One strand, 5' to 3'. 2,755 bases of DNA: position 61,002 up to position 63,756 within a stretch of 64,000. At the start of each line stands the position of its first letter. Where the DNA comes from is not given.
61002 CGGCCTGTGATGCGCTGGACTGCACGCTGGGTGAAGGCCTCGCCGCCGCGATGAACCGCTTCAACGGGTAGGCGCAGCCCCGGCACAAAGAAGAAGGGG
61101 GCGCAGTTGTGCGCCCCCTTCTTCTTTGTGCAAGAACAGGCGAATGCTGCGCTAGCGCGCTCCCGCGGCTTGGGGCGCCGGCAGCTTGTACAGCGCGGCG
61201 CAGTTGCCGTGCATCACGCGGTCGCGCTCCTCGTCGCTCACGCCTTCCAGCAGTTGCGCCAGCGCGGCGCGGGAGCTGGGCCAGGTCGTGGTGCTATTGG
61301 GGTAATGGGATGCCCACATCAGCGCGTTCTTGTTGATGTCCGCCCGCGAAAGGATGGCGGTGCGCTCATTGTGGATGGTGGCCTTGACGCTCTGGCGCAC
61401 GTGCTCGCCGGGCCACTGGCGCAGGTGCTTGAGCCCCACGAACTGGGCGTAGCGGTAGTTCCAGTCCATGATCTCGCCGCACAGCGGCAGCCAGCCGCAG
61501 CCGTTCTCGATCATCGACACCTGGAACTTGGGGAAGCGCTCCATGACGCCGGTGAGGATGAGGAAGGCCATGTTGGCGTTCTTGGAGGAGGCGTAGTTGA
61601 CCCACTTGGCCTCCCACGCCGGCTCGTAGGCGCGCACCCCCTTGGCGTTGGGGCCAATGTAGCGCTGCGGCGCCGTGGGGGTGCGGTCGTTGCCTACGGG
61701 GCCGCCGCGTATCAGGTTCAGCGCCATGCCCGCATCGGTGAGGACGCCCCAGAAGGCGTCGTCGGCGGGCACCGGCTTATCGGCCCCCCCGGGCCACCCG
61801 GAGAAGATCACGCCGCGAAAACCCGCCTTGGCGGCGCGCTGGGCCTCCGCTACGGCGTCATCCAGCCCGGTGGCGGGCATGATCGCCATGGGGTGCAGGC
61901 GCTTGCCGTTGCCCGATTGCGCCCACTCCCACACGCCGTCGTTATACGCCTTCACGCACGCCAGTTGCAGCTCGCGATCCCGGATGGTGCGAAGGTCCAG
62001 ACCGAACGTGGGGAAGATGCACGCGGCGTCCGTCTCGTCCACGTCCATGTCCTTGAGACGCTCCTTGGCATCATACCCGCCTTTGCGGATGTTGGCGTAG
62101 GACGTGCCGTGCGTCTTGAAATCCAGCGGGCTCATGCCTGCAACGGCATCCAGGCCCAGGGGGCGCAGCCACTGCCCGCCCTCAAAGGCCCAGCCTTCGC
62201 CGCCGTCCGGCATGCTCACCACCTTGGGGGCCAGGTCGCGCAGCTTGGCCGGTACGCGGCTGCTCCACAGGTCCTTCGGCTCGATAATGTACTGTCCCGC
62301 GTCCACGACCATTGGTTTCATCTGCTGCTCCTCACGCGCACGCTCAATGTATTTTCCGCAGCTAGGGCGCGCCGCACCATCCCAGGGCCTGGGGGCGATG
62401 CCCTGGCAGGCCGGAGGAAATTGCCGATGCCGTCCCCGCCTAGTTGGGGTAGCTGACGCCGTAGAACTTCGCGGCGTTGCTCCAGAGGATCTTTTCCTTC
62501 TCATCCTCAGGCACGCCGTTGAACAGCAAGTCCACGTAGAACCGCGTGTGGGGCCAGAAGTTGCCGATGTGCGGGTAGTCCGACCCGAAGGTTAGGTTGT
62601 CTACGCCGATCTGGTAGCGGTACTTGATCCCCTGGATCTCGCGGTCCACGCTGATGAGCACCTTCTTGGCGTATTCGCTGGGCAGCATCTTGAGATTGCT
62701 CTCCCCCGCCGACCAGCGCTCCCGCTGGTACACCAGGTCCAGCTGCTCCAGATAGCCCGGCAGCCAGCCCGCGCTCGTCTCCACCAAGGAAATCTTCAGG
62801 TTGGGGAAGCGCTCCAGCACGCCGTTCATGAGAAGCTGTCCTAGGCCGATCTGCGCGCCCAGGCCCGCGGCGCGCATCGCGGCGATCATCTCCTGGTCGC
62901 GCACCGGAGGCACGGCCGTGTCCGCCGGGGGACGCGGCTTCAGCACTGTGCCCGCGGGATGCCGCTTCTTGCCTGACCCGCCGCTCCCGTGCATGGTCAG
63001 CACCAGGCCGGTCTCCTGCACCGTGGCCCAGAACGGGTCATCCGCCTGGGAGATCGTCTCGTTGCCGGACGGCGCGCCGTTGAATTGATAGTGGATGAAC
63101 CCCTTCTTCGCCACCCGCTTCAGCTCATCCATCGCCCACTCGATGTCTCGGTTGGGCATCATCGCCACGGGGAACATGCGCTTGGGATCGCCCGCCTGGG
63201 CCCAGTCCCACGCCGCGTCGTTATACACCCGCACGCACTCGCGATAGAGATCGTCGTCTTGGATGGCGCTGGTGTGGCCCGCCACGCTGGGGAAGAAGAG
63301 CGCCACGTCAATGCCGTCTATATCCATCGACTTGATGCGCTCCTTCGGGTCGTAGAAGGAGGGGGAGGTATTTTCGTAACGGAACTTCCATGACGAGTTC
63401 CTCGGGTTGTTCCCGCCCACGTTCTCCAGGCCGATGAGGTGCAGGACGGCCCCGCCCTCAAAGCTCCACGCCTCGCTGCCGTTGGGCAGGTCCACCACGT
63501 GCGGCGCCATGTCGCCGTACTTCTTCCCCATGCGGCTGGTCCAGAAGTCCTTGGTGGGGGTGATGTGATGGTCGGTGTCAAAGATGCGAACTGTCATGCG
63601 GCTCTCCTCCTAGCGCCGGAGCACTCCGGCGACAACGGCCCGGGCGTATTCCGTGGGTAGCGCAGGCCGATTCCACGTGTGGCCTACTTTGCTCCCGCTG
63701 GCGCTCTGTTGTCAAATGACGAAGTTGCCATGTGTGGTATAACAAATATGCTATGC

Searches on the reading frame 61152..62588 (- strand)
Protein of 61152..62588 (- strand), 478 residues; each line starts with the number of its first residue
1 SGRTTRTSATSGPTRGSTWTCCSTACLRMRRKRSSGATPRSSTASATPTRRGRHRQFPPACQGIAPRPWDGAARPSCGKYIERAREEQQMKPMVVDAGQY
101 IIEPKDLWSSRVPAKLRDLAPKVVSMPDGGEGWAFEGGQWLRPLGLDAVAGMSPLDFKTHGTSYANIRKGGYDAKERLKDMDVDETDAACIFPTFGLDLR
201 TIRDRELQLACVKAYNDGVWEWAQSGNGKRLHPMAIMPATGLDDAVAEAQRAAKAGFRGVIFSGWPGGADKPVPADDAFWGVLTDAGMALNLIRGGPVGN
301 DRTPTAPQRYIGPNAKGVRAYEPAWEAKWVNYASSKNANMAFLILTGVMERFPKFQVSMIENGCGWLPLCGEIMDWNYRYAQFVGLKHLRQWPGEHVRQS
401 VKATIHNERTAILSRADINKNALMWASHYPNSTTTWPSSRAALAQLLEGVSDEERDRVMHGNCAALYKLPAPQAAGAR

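Call 25: search_protein_families(library=pfam, proteins=[window:61152-62588:-], max_evalue=0.00001)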
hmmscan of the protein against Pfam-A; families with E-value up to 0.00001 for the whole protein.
window:61152-62588:- (478 aa): 1 family
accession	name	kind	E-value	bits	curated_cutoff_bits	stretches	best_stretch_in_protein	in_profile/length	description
PF04909.20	Amidohydro_2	-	8.9e-16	58.9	26.4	1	173-469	20-289/289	Amidohydrolase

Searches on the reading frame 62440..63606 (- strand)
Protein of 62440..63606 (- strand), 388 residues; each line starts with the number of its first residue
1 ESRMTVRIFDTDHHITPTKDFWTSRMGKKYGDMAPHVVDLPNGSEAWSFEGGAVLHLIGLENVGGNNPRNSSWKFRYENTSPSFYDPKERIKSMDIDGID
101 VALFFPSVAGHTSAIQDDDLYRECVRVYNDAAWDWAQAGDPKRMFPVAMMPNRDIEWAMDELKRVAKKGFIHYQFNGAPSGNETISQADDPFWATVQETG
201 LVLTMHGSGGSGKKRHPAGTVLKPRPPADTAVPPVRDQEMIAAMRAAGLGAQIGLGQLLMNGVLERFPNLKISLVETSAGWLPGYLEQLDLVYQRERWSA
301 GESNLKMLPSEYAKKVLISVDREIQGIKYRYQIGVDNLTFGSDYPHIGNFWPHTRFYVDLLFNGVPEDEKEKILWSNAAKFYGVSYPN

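Call 25: search_protein_families(library=pfam, proteins=[window:62440-63606:-], max_evalue=0.00001)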
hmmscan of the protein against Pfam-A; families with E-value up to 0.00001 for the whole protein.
window:62440-63606:- (388 aa): 1 family
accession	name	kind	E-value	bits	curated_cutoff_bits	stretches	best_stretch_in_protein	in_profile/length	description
PF04909.20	Amidohydro_2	-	5.6e-28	99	26.4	1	10-383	2-288/289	Amidohydrolase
